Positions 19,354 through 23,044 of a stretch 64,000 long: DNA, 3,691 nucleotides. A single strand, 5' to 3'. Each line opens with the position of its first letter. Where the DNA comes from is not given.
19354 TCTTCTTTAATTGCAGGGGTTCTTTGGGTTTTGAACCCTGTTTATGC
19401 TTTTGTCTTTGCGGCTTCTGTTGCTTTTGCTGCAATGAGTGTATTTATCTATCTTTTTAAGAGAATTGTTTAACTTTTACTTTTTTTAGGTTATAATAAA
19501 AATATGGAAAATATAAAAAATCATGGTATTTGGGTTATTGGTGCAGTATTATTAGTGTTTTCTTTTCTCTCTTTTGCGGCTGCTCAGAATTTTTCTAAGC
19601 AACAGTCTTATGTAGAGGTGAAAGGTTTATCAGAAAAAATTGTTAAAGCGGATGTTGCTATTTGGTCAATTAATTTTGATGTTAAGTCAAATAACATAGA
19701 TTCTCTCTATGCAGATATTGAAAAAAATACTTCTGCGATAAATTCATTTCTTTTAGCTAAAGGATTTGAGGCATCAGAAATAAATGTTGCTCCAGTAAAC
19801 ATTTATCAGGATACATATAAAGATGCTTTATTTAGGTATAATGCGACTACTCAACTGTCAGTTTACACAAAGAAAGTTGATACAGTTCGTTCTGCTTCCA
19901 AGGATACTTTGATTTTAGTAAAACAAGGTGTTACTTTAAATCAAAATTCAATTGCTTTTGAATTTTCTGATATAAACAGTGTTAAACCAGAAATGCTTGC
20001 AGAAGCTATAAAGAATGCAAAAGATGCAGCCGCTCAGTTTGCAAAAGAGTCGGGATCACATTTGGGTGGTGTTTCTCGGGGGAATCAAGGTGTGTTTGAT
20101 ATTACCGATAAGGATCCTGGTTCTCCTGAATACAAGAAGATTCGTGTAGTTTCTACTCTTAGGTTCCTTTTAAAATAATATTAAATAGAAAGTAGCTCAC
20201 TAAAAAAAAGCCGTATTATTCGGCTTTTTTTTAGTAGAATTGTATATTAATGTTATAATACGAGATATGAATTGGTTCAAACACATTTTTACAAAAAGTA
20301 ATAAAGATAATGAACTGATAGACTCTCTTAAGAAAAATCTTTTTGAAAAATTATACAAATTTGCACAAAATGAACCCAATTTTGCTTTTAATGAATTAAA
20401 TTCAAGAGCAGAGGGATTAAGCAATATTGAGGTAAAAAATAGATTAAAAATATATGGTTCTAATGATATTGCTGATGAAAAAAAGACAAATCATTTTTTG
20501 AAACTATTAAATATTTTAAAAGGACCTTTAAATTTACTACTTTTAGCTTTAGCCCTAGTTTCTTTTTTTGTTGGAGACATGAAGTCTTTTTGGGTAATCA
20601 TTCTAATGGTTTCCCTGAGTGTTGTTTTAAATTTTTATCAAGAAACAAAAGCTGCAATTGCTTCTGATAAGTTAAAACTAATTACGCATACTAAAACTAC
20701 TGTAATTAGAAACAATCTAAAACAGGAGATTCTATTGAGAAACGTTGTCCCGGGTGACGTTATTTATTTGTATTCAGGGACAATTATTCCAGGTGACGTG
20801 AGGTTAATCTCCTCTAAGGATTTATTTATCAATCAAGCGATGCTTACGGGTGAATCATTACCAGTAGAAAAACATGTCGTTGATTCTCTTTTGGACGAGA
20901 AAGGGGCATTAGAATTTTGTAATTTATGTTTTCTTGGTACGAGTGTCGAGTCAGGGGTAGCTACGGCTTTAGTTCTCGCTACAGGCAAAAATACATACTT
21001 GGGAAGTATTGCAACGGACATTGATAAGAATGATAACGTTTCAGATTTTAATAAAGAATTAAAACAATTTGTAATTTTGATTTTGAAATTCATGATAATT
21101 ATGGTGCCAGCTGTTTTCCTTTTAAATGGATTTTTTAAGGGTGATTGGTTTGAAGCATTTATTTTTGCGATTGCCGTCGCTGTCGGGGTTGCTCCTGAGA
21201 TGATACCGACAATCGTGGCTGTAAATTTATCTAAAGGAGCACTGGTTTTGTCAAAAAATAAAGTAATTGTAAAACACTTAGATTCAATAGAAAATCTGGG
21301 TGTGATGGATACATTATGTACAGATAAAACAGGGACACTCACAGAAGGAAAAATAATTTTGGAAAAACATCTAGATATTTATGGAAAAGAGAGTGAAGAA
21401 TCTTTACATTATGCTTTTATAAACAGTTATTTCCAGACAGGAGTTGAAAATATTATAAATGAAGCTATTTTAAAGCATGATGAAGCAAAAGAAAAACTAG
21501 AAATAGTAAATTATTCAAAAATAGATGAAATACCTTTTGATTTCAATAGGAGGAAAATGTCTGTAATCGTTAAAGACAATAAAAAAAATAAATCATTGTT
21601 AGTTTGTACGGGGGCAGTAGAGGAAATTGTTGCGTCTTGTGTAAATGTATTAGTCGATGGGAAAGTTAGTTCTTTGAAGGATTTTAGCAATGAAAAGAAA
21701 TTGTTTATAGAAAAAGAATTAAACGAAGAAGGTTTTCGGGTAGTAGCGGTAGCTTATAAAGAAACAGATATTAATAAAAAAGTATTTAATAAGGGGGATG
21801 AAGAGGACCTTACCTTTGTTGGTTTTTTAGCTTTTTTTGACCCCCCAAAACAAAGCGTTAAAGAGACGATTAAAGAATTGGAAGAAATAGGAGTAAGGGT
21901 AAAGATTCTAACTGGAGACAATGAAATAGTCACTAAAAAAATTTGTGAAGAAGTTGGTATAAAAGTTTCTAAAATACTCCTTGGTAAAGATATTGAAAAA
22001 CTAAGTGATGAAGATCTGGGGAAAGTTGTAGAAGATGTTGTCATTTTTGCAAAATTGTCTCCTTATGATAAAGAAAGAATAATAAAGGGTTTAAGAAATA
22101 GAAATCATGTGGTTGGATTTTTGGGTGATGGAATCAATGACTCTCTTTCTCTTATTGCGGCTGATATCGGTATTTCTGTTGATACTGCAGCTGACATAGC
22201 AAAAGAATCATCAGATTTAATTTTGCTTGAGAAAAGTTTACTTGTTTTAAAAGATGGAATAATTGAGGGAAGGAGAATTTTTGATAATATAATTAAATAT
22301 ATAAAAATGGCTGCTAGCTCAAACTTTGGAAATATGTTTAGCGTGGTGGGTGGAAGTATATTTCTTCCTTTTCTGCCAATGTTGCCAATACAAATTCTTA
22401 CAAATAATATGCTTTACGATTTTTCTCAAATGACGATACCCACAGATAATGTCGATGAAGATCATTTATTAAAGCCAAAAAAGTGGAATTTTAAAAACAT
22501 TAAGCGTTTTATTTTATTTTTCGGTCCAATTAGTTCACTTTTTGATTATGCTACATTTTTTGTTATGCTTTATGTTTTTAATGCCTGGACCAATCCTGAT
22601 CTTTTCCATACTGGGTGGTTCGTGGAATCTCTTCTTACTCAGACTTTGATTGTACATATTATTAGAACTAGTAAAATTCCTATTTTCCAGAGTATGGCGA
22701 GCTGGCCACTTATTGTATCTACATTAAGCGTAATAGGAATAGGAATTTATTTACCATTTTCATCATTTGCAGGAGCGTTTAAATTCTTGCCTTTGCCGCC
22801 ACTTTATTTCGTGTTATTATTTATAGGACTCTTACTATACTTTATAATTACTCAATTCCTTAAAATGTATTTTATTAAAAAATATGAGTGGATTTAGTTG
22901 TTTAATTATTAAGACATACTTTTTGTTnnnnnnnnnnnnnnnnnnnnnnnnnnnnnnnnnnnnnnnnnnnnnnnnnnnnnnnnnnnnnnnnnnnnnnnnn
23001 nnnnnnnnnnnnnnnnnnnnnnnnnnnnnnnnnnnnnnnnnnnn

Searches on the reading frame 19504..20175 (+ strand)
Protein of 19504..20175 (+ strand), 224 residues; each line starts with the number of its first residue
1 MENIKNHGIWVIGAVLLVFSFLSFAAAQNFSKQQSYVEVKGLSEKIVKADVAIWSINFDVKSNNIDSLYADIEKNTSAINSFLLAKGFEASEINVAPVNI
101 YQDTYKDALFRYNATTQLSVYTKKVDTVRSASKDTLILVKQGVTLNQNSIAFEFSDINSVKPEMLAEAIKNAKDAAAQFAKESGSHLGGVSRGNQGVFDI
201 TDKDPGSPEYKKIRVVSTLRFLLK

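Call 11: search_protein_families(library=pfam, proteins=[window:19504-20175:+], max_evalue=0.001)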
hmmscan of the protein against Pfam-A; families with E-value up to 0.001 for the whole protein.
window:19504-20175:+ (224 aa): 1 family
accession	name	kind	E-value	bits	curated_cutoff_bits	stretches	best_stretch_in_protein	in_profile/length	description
PF04402.19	SIMPL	-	1.3e-20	75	25.2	1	37-192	1-157/205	Protein of unknown function (DUF541)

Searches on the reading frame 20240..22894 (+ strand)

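Call 11: search_protein_families(library=pfam, proteins=[window:20240-22894:+], max_evalue=0.001)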
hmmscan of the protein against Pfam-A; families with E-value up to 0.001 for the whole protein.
window:20240-22894:+ (885 aa): 5 families
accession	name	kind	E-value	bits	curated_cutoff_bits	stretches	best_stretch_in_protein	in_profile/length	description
PF00122.25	E1-E2_ATPase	-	8.7e-38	130.1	28.1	1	149-340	3-181/181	E1-E2 ATPase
PF00689.26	Cation_ATPase_C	-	6e-17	62.4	27.3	1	711-876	1-174/175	Cation transporting ATPase, C-terminus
PF00702.32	Hydrolase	-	2.9e-16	60.9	26.4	1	356-642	1-191/191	haloacid dehalogenase-like hydrolase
PF00690.31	Cation_ATPase_N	-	3.1e-12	46.4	20.4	1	50-108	10-69/69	Cation transporter/ATPase, N-terminus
PF13246.12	Cation_ATPase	-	9e-08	32.5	21.7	1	424-468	45-89/91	Cation transport ATPase (P-type)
